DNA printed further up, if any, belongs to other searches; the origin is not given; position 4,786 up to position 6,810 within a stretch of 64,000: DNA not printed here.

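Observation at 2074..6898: FkbH-like enzyme, ACP and hot-dog dehydratase embedded in a dideoxy-aminosugar cassette: an unusual N-acyl decoration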

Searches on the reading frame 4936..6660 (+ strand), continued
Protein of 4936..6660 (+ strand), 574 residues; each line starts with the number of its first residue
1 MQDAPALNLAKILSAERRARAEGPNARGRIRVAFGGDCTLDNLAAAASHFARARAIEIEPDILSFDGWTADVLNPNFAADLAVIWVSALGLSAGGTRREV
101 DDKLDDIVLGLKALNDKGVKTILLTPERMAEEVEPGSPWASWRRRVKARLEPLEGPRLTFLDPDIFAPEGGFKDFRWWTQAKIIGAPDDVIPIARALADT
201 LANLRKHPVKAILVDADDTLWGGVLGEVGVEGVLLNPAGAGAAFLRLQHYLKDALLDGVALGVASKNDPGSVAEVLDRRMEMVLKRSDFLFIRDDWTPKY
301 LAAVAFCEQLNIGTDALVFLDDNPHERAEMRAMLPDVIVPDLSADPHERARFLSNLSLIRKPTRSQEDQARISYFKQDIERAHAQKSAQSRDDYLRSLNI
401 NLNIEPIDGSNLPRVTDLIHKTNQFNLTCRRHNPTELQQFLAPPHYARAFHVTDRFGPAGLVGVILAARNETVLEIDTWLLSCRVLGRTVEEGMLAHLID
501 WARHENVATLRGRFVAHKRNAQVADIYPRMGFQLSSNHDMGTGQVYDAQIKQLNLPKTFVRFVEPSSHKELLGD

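Call 63: find_homologous_proteins(query=L003:4968-6293:+, max_evalue=1e-10)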
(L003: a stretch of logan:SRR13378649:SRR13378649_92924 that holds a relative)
Query L003:4968-6293:+ (441 aa): 138 proteins with E <= 1e-10 among 3224 candidates; the best 120 are listed.
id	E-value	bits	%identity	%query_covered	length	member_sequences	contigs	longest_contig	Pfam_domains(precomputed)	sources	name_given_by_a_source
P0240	2.7e-278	941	91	100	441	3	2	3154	PF04389.23,PF09940.17,PF16254.11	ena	-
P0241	1.3e-241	820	79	98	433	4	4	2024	PF04389.23,PF09940.17,PF16254.11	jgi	-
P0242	2.6e-234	796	78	98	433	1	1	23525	PF04389.23,PF09940.17,PF16254.11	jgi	jgi:aminopeptidase-like protein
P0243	3.3e-200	684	78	84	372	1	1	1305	PF04389.23,PF09940.17,PF16254.11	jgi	jgi:aminopeptidase-like protein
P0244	1.1e-176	606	59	98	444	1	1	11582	PF04389.23,PF09940.17,PF16221.12,PF16254.11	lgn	-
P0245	7.3e-175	600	60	100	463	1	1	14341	PF04389.23,PF09940.17,PF16221.12,PF16254.11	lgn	-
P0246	6.2e-174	597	60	98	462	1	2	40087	PF09940.17,PF16254.11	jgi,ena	-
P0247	6.3e-171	587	59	96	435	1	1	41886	PF04389.23,PF09940.17,PF16254.11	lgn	-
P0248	7.3e-169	581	58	98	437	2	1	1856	PF04389.23,PF09940.17,PF16254.11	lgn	-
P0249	1.6e-167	576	57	99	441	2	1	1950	PF04389.23,PF09940.17,PF16254.11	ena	-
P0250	2.9e-167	575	58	96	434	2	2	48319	PF04389.23,PF09940.17,PF16254.11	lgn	-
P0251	4.3e-167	575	58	98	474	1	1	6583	PF09940.17,PF16221.12,PF16254.11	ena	-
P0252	7.8e-167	574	58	97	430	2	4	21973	PF04389.23,PF09940.17,PF16254.11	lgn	-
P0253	5.3e-166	571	59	96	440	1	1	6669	PF04389.23,PF09940.17,PF16254.11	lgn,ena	-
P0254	7.6e-165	567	57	95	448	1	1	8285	PF04389.23,PF09940.17,PF16254.11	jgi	jgi:aminopeptidase-like protein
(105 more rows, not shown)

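Call 65: find_encoding_contigs(protein=P0008, flank=9000, max_places=1)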
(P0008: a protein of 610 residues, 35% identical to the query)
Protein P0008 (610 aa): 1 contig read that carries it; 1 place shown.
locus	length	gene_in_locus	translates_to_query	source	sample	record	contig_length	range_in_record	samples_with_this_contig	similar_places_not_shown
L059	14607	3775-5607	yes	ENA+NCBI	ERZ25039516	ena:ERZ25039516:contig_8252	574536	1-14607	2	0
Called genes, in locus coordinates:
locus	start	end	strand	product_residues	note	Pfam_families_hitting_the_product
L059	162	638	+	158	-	-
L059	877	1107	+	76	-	-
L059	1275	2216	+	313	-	PF13489:Methyltransf_23, PF13649:Methyltransf_25, PF13847:Methyltransf_31, PF08241:Methyltransf_11, PF08242:Methyltransf_12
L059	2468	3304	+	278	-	-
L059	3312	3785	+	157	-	PF01575:MaoC_dehydratas, PF13452:FAS1_DH_region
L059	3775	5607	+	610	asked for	PF21211:FkbH_N (weak)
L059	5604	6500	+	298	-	PF13489:Methyltransf_23, PF13847:Methyltransf_31, PF08241:Methyltransf_11, PF08242:Methyltransf_12, PF13649:Methyltransf_25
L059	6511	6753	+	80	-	PF00550:PP-binding (weak)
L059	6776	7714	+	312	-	PF02522:Antibiotic_NAT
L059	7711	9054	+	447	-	PF16254:DUF4910, PF09940:DUF2172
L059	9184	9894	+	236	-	PF13489:Methyltransf_23, PF13847:Methyltransf_31, PF08241:Methyltransf_11, PF08242:Methyltransf_12, PF13649:Methyltransf_25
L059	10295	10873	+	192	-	PF13489:Methyltransf_23, PF13847:Methyltransf_31, PF08241:Methyltransf_11, PF08242:Methyltransf_12, PF13649:Methyltransf_25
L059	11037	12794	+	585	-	PF13522:GATase_6, PF13537:GATase_7, PF00733:Asn_synthase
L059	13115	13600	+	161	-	-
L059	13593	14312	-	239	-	-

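Call 66: find_encoding_contigs(protein=P0010, flank=9000, max_places=1)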
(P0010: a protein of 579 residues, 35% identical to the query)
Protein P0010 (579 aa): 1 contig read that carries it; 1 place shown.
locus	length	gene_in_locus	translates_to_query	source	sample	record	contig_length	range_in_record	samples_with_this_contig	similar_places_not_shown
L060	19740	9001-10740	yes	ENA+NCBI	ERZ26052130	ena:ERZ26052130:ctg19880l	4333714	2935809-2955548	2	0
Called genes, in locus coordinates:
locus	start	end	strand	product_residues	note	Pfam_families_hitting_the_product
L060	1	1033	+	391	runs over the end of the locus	PF02348:CTP_transf_3, PF12804:NTP_transf_3, PF08282:Hydrolase_3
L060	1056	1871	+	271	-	PF01261:AP_endonuc_2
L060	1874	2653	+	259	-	PF00106:adh_short, PF08659:KR, PF23441:SDR, PF01370:Epimerase, PF13561:adh_short_C2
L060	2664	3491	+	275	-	PF00106:adh_short, PF08659:KR (weak), PF13561:adh_short_C2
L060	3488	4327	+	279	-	PF00106:adh_short, PF01370:Epimerase, PF08659:KR (faint), PF16363:GDP_Man_Dehyd (weak), PF13561:adh_short_C2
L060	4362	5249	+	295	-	PF03102:NeuB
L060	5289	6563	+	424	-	-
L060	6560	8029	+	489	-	PF01575:MaoC_dehydratas, PF00106:adh_short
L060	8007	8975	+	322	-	PF13489:Methyltransf_23, PF08241:Methyltransf_11, PF08242:Methyltransf_12, PF13649:Methyltransf_25, PF13847:Methyltransf_31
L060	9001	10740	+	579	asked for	PF00702:Hydrolase (faint)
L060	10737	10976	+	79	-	-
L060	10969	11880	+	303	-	PF02522:Antibiotic_NAT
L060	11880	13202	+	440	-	PF16254:DUF4910, PF09940:DUF2172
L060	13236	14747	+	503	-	-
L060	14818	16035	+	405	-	PF04055:Radical_SAM, PF13186:SPASM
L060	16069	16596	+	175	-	PF00132:Hexapep, PF14602:Hexapep_2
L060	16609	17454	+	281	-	PF05721:PhyH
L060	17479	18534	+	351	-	-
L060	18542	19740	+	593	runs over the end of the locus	PF00664:ABC_membrane (weak), PF00005:ABC_tran, PF02463:SMC_N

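Call 67: find_encoding_contigs(protein=P0006, flank=9000, max_places=1)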
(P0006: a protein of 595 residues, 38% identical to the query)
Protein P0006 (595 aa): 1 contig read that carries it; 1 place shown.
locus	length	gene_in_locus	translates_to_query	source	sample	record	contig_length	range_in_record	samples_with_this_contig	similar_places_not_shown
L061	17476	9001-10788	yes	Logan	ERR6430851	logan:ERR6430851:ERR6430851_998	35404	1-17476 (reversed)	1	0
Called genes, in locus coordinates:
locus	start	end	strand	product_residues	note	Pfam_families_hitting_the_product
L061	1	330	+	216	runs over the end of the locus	PF00117:GATase, PF07685:GATase_3 (weak), PF01174:SNO (faint)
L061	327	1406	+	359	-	PF00571:CBS, PF00483:NTP_transferase, PF12804:NTP_transf_3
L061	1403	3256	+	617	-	PF00664:ABC_membrane, PF00005:ABC_tran, PF13555:AAA_29 (faint), PF13304:AAA_21 (faint), PF02463:SMC_N (weak)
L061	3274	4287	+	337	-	PF00106:adh_short (weak), PF01073:3Beta_HSD, PF01370:Epimerase, PF02719:Polysacc_synt_2, PF04321:RmlD_sub_bind, PF05368:NmrA (weak), PF13460:NAD_binding_10, PF16363:GDP_Man_Dehyd, +3 more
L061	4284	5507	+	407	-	PF00155:Aminotran_1_2, PF01041:DegT_DnrJ_EryC1, PF01212:Beta_elim_lyase (weak)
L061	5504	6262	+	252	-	PF02348:CTP_transf_3, PF12804:NTP_transf_3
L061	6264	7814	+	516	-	PF03062:MBOAT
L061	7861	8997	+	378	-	-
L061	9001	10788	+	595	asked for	-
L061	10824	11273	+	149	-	PF01575:MaoC_dehydratas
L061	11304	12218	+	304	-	PF13489:Methyltransf_23, PF13847:Methyltransf_31, PF08241:Methyltransf_11, PF08242:Methyltransf_12, PF13649:Methyltransf_25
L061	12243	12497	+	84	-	-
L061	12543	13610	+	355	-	PF04101:Glyco_tran_28_C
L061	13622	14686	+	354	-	PF03102:NeuB, PF08666:SAF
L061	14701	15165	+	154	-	PF25084:LbH_EIF2B, PF00132:Hexapep, PF14602:Hexapep_2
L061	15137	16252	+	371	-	PF01041:DegT_DnrJ_EryC1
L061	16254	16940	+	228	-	PF02585:PIG-L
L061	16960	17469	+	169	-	PF13522:GATase_6 (weak), PF13537:GATase_7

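Call 69: search_protein_families(library=pfam, proteins=[L060:6560-8029:+, L051:4963-6084:+, L051:11226-11948:+, L061:7861-8997:+, L059:2468-3304:+], max_evalue=0.01)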
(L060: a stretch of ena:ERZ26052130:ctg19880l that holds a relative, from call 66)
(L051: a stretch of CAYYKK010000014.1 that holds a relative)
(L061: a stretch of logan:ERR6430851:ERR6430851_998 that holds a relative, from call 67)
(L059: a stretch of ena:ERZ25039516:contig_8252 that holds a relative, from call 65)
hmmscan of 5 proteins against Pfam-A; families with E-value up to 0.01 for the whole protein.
L060:6560-8029:+ (489 aa): 2 families
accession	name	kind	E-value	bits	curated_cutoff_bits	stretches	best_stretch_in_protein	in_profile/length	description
PF01575.25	MaoC_dehydratas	-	6.8e-12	45.5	27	1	9-92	18-103/123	MaoC like domain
PF00106.31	adh_short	-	9.1e-09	35.5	26.6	1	275-437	2-167/195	short chain dehydrogenase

L051:4963-6084:+ (373 aa): 1 family
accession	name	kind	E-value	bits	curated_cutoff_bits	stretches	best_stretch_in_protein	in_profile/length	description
PF08889.16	WbqC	-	1.3e-60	205.4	21.3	1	144-357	1-216/218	WbqC-like protein family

L051:11226-11948:+ (240 aa): 3 families
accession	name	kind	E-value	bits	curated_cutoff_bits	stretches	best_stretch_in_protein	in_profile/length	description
PF00132.30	Hexapep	-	4.2e-15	55.2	27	1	167-200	2-35/36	Bacterial transferase hexapeptide (six repeats)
PF14602.12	Hexapep_2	-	2.6e-07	30.7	27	1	166-200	1-33/34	Hexapeptide repeat of succinyl-transferase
PF25084.1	LbH_EIF2B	-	0.0025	18.2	54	0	110-198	22-104/105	EIF2B subunit epsilon LbH domain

L061:7861-8997:+ (378 aa): 1 family
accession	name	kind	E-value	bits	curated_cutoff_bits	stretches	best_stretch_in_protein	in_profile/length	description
PF13472.12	Lipase_GDSL_2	-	0.0039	18.1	32.9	0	241-315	79-151/178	GDSL-like Lipase/Acylhydrolase family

L059:2468-3304:+ (278 aa): 0 families

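Call 80: search_protein_families(library=pfam, proteins=[L051:662-2806:+, L051:2803-3573:+, L051:6695-8035:+, L051:7381-8937:+, L051:12283-14952:+, L051:15083-16312:-, L051:16383-17342:-, L051:17393-18160:-, L051:18858-21032:-, L020:1039-1668:+], max_evalue=0.001)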
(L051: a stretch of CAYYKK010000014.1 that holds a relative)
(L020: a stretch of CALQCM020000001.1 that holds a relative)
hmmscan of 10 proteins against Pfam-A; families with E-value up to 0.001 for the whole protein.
L051:662-2806:+ (714 aa): 5 families
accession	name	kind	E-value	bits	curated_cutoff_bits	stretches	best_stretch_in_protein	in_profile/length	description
PF00535.33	Glycos_transf_2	-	2.3e-20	73.6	23.3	1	4-120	1-127/168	Glycosyl transferase family 2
PF14559.12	TPR_19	-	3.4e-07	30.9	25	1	351-411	1-62/68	Tetratricopeptide repeat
PF13704.12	Glyco_tranf_2_4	-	2e-05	25.4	27.5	1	10-86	1-84/98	Glycosyl transferase family 2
PF23914.1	TPR_CcmH_CycH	-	0.00024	21.4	42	0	186-240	99-149/158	Cytochrome c-type biogenesis protein H TPR domain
PF13428.12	TPR_14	-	0.00028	21.7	23.5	0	349-383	9-43/44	Tetratricopeptide repeat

L051:2803-3573:+ (256 aa): 2 families
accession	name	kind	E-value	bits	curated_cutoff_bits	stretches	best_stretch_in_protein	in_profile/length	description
PF00483.29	NTP_transferase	-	3.9e-17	63.1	21.2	1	2-218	1-213/245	Nucleotidyl transferase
PF12804.13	NTP_transf_3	-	9.5e-07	29.6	27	1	3-56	1-49/160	MobA-like NTP transferase domain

L051:6695-8035:+ (446 aa): 2 families
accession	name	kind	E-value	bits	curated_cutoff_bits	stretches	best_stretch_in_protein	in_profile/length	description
PF01041.23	DegT_DnrJ_EryC1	-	3.6e-114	382.2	19.8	1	65-422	3-359/360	DegT/DnrJ/EryC1/StrS aminotransferase family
PF00155.27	Aminotran_1_2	-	0.00016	21.5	19.7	1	91-176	46-147/361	Aminotransferase class I and II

L051:7381-8937:+ (518 aa): 5 families
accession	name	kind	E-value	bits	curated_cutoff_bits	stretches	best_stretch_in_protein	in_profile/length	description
PF13489.12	Methyltransf_23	-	1.3e-14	54.7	27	1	338-465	11-126/164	Methyltransferase domain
PF08242.18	Methyltransf_12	-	2.2e-12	48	30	1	356-452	1-97/98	Methyltransferase domain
PF08241.18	Methyltransf_11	-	3e-12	47.4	21.2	1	356-454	1-94/95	Methyltransferase domain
PF13847.12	Methyltransf_31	-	2.8e-10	40.5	27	1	353-460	5-114/145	Methyltransferase domain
PF13649.12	Methyltransf_25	-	2.8e-09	38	27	1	356-449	2-95/97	Methyltransferase domain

L051:12283-14952:+ (889 aa): 0 families

L051:15083-16312:- (409 aa): 3 families
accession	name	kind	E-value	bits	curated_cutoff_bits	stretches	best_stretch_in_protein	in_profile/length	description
PF00069.31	Pkinase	-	9.4e-22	78.1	31.7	1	270-403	1-132/263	Protein kinase domain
PF07714.23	PK_Tyr_Ser-Thr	-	7.4e-17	61.9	23.1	1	271-404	2-137/258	Protein tyrosine and serine/threonine kinase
PF03109.22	ABC1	-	0.00071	19.2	22.9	0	277-311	39-72/244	ABC1 atypical kinase-like domain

L051:16383-17342:- (319 aa): 1 family
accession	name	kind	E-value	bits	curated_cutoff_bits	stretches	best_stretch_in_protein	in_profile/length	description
PF09674.15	DUF2400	-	1.5e-61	208.8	25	1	38-266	1-224/225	Protein of unknown function (DUF2400)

L051:17393-18160:- (255 aa): 3 families
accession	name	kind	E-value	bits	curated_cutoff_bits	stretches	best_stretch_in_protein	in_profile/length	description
PF00440.29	TetR_N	-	7e-12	45.4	24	1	69-112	1-44/47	Bacterial regulatory proteins, tetR family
PF16859.10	TetR_C_11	-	5.4e-05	24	32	1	136-222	6-94/113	Tetracyclin repressor-like, C-terminal domain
PF17932.6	TetR_C_24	-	0.00025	21.7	26.4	1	139-217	6-83/114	Tetracyclin repressor-like, C-terminal domain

L051:18858-21032:- (724 aa): 2 families
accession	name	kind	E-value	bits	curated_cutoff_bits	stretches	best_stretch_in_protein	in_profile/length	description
PF05649.18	Peptidase_M13_N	-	8.6e-123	410.9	32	1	91-471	1-381/381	Peptidase family M13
PF01431.27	Peptidase_M13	-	1.6e-71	240.7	24.5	1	521-723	1-205/205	Peptidase family M13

L020:1039-1668:+ (209 aa): 1 family
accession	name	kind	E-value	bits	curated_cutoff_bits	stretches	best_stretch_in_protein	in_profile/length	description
PF02585.22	PIG-L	-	3.2e-19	70.1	28.2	1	4-123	1-126/129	GlcNAc-PI de-N-acetylase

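Call 83: predict_structure(alignment_id=A3)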
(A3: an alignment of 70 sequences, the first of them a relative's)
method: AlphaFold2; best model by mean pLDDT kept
length: 574 residues; sequences in the alignment: 70
mean_pLDDT: 93.3   pTM: 0.88
mean pLDDT of the five models: 93.3, 92.2, 92.1, 91.7, 91.4
residues with pLDDT >= 90: 506; 70-90: 49; 50-70: 9; < 50: 10
segments of 3 or more residues with pLDDT < 50: 1-3, 568-574
pLDDT, mean of each block of 10 residues (from residue 1): 70 93 85 97 96 94 97 97 97 93 95 96 95 92 96 93 84 83 92 95 90 98 97 97 98 95 98 97 98 98 97 96 98 98 97 91 87 94 96 97 96 94 92 95 96 95 97 97 93 97 97 95 96 87 91 95 70 38
secondary structure, 60 per line:
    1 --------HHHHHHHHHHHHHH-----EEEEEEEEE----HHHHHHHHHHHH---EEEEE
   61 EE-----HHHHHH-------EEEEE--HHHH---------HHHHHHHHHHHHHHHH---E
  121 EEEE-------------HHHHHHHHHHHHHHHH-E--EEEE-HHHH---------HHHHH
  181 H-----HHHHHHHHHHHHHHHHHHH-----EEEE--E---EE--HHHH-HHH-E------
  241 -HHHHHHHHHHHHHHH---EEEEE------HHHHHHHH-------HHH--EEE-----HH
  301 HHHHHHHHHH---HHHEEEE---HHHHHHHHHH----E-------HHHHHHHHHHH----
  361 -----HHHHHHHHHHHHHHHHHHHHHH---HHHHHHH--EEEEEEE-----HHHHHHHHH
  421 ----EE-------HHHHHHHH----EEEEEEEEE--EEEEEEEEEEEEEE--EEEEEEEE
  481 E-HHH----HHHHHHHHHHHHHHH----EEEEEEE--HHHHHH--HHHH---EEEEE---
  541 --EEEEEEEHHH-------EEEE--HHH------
elements in order: H9-22 E28-36 H41-52 E56-62 H68-73 E81-85 H88-91 H101-116 E120-124 H138-153 E158-161 H163-166 H176-181 H187-205 E211-214 H225-228 H242-256 E260-264 H271-278 E291-293 H299-310 E317-320 H324-333 H346-356 H366-387 H391-397 E400-406 H412-420 H434-441 E446-454 E457-470 E473-481 H490-504 E509-515 H518-523 H526-529 E533-537 E543-549 E560-563
